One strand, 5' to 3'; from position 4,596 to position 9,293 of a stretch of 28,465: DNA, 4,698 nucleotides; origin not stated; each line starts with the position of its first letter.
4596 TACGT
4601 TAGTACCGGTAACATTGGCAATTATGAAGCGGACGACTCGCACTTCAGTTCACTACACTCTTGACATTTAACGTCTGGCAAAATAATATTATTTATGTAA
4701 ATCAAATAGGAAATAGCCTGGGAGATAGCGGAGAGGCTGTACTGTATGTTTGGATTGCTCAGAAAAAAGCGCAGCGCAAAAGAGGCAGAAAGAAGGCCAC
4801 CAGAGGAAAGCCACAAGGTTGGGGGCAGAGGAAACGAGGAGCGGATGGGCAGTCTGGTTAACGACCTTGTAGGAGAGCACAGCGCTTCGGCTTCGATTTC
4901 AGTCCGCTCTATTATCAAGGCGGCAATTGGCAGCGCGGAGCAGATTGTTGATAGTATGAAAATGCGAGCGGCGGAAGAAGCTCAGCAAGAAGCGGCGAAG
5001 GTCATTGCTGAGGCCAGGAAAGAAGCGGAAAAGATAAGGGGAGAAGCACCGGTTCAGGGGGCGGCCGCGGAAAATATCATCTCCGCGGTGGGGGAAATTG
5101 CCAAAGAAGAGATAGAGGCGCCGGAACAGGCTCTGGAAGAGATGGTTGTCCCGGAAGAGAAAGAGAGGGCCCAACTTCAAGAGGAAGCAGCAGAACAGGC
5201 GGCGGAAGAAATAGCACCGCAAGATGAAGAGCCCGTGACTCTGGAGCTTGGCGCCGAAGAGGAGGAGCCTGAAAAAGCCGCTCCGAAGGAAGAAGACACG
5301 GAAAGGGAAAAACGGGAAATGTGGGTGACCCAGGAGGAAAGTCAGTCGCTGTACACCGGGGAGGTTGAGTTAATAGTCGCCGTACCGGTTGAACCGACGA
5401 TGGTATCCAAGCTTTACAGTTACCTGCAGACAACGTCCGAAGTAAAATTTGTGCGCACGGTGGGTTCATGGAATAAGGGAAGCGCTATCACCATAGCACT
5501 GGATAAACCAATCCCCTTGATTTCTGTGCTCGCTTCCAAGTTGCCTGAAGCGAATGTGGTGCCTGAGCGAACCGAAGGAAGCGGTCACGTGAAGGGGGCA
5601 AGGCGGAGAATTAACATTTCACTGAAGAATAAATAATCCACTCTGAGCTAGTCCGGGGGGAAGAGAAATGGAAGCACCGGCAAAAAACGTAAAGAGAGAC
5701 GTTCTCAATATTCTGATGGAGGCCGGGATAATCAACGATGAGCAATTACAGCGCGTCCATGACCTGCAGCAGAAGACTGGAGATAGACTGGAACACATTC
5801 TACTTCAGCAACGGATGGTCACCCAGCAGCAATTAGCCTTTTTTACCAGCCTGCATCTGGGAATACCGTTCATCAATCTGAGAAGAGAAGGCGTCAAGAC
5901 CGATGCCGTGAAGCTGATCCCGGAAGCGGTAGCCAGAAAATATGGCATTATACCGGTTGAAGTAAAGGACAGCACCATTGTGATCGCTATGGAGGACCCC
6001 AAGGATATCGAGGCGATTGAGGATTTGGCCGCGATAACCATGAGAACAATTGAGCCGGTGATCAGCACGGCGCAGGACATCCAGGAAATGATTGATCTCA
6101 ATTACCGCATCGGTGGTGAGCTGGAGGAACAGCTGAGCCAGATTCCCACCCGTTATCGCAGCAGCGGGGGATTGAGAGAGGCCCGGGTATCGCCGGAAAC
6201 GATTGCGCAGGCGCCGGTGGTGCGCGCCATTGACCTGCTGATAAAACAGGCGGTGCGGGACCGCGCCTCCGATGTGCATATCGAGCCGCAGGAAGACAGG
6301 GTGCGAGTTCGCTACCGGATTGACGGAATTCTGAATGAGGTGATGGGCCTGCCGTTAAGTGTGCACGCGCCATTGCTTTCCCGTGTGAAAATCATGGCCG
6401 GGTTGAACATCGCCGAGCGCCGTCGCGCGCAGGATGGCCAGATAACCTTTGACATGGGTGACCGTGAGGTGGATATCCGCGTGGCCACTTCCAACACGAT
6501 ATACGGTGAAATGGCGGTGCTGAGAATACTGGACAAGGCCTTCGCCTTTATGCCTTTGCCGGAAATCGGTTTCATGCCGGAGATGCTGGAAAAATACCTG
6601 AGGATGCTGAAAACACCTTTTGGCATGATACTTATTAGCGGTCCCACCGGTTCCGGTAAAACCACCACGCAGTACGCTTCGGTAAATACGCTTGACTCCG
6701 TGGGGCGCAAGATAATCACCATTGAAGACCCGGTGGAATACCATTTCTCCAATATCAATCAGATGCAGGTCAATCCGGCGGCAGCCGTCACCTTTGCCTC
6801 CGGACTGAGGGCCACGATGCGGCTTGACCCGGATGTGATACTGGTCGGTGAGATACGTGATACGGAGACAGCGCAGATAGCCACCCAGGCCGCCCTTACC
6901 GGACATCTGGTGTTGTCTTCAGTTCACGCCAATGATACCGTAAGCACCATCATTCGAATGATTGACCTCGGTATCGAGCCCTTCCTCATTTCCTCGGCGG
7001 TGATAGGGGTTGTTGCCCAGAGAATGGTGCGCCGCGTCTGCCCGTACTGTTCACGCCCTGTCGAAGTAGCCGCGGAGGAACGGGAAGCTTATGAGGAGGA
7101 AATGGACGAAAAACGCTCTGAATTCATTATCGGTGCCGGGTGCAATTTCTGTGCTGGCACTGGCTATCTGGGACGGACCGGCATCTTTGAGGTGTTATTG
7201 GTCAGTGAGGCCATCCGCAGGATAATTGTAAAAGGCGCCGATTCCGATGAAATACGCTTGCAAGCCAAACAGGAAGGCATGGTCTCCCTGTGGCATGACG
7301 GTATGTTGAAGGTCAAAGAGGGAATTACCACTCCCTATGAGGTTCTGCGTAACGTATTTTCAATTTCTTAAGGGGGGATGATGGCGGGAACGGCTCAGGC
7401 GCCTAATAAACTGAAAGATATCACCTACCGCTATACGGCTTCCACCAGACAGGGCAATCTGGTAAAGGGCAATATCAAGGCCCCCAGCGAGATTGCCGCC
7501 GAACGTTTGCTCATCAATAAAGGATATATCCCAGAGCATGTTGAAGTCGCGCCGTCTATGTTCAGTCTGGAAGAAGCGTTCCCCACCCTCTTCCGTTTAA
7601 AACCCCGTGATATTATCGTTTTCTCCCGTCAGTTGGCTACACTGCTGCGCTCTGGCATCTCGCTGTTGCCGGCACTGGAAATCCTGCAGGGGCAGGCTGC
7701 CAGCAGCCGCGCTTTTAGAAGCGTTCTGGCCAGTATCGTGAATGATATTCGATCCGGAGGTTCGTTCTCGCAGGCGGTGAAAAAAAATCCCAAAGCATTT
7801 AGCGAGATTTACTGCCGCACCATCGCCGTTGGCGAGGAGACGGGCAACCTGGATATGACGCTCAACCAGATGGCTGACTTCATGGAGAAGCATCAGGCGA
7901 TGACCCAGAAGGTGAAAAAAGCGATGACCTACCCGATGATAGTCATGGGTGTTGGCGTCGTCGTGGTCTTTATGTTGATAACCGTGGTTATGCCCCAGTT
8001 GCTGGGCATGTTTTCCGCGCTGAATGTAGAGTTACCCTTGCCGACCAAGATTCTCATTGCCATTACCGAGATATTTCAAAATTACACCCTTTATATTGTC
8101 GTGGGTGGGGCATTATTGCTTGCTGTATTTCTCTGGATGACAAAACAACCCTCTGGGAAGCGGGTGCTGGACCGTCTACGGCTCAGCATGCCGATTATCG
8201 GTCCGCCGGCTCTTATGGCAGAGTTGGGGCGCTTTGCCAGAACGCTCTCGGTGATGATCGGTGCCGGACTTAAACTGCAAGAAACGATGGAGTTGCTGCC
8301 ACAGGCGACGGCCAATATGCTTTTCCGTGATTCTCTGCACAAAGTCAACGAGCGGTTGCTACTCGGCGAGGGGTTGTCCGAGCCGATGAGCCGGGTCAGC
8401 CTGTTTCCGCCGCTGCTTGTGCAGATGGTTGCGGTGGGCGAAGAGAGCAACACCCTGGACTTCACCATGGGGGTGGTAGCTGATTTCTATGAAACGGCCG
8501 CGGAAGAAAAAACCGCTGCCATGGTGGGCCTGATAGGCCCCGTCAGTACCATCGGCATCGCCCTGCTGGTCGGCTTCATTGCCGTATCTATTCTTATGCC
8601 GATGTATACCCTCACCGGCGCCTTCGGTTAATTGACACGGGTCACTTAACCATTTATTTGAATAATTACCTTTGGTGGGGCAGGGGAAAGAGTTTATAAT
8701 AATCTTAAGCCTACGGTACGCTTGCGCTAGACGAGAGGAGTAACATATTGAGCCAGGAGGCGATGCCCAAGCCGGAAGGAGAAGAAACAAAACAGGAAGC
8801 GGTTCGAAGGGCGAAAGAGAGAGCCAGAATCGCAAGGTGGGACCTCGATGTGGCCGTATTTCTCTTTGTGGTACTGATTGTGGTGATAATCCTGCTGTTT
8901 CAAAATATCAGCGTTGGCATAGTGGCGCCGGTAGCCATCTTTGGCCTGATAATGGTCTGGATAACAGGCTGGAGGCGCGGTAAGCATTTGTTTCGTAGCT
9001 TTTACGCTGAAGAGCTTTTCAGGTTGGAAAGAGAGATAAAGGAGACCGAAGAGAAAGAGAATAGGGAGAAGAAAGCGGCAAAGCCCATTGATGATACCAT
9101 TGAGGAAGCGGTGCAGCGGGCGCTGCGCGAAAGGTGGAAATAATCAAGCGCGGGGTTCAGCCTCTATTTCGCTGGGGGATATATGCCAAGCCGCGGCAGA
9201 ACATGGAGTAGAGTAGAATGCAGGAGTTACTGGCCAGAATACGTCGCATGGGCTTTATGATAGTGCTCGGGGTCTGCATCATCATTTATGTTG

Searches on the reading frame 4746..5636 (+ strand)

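Call 4: search_protein_families(library=pfam, proteins=[window:4746-5636:+], max_evalue=0.01)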
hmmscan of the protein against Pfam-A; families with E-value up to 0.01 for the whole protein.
window:4746-5636:+ (296 aa): 1 family
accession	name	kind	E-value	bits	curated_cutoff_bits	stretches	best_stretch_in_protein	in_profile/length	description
PF16342.10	DUF4972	-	0.00089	19.6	28.8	1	43-99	66-122/128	Domain of unknown function (DUF4972)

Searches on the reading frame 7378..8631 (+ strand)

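Call 4: search_protein_families(library=pfam, proteins=[window:7378-8631:+], max_evalue=0.01)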
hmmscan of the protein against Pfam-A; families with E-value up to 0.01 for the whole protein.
window:7378-8631:+ (417 aa): 1 family
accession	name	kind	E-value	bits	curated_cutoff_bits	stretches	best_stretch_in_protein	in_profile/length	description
PF00482.28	T2SSF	-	5.1e-55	185.2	25.2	2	82-206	1-125/125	Type II secretion system (T2SS), protein F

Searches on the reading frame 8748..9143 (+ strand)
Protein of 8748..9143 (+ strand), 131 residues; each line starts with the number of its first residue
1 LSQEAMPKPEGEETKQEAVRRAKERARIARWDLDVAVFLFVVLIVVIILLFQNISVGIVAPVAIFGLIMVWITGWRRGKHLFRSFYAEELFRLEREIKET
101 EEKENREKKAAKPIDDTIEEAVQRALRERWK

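Call 4: search_protein_families(library=pfam, proteins=[window:8748-9143:+], max_evalue=0.01)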
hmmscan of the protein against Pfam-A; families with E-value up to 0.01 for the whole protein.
window:8748-9143:+ (131 aa): 1 family
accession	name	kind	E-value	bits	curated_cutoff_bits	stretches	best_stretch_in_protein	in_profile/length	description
PF11992.13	TgpA_N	-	0.0063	16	30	1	32-78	102-153/333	TgpA N-terminal domain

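Call 15: search_protein_families(library=ncbifam, proteins=[window:8748-9143:+], max_evalue=0.01)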
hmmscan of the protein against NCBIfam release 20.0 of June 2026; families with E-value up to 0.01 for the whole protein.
window:8748-9143:+ (131 aa): 3 families
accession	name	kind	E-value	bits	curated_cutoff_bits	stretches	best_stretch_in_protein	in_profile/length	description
TIGR02762.1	TraL_TIGR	equivalog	1.4e-05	25.7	30.95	1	23-81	10-64/95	type IV conjugative transfer system protein TraL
NF050099.1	SepX_GlpR_2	exception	0.0018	18.3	150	1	8-114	80-177/250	divisome protein SepX/GlpR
NF011625.2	PRK15051.1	equivalog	0.01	16.1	92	0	18-73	26-78/111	4-amino-4-deoxy-L-arabinose-phosphoundecaprenol flippase subunit ArnE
